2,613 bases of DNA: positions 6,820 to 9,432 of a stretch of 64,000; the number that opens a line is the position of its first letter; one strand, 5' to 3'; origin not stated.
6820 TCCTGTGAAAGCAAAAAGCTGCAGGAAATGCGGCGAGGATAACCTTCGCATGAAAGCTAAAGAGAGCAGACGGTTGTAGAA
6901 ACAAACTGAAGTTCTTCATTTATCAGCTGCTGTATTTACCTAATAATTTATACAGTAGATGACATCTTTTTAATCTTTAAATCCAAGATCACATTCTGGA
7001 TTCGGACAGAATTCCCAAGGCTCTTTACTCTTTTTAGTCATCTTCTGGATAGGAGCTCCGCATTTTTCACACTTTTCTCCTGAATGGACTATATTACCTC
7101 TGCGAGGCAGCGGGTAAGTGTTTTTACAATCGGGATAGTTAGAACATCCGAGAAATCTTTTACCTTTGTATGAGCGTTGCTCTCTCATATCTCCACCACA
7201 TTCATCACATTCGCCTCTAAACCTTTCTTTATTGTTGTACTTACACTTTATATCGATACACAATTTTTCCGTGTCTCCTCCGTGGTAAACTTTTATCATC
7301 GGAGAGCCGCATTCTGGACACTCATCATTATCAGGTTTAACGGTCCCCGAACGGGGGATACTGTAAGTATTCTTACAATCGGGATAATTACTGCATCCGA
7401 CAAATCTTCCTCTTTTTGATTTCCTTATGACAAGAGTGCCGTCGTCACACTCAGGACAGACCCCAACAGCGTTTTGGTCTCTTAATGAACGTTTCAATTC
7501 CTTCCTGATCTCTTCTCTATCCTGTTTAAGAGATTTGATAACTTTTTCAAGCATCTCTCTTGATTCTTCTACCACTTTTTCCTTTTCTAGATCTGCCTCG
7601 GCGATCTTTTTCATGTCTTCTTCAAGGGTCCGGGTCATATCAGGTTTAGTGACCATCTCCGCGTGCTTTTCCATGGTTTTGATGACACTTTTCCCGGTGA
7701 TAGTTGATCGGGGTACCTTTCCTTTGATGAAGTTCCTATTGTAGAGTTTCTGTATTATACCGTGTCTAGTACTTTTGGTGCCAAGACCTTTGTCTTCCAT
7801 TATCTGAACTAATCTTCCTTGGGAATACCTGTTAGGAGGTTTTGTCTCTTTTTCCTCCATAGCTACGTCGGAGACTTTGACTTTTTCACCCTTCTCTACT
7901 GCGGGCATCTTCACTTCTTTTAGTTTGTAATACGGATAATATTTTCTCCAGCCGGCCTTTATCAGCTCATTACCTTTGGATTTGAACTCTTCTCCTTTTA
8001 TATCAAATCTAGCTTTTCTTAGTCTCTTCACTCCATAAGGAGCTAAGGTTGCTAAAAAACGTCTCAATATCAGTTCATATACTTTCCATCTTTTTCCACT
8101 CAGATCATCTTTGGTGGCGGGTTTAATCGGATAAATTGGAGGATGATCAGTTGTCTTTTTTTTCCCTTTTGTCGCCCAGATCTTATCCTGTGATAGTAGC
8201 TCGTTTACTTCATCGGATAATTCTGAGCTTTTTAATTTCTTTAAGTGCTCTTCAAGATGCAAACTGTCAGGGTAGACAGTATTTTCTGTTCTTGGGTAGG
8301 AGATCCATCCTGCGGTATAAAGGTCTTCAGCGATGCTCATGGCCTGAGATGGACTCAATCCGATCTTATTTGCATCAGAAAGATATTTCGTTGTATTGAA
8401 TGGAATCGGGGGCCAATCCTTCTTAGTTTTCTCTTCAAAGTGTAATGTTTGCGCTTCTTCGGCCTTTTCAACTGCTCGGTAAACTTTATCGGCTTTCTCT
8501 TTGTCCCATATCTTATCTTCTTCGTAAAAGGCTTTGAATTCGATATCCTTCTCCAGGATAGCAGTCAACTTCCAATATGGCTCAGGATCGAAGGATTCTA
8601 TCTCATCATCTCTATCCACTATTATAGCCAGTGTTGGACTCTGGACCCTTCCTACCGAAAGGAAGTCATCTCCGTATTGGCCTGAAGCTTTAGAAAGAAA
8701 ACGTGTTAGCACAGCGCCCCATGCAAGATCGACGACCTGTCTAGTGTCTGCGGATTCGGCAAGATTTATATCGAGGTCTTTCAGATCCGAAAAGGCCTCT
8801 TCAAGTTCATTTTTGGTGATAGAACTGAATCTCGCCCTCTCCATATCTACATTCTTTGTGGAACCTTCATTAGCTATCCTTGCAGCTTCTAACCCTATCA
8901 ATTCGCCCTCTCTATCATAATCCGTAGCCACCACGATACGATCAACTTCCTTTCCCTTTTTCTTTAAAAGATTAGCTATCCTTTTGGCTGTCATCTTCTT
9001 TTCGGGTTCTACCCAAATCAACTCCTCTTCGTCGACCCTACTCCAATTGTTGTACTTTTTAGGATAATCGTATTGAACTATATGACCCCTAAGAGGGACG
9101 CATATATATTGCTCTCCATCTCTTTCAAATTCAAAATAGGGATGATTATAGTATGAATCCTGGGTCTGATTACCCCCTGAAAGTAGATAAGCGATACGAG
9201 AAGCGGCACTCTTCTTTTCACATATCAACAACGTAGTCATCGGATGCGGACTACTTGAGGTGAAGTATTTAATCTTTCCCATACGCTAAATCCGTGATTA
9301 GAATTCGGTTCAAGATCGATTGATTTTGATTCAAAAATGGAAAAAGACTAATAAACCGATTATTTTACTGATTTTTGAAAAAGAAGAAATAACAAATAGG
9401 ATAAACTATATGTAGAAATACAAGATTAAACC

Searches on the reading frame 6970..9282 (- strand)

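Call 11: search_protein_families(library=pfam, proteins=[window:6970-9282:-], max_evalue=0.001)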
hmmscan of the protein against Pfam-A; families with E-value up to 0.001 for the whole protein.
window:6970-9282:- (770 aa): 4 families
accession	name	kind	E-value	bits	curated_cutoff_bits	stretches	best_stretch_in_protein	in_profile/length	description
PF01131.25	Topoisom_bac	-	2e-120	403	35.1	1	170-571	2-410/411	DNA topoisomerase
PF01396.24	Zn_ribbon_Top1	-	1.5e-33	114.7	32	2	607-644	2-38/39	Topoisomerase DNA binding C4 zinc finger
PF01751.28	Toprim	-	1.3e-11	45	23.1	1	17-152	1-93/96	Toprim domain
PF25169.1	DUF7830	-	0.00079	19.7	27.5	0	579-627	7-54/72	Domain of unknown function (DUF7830)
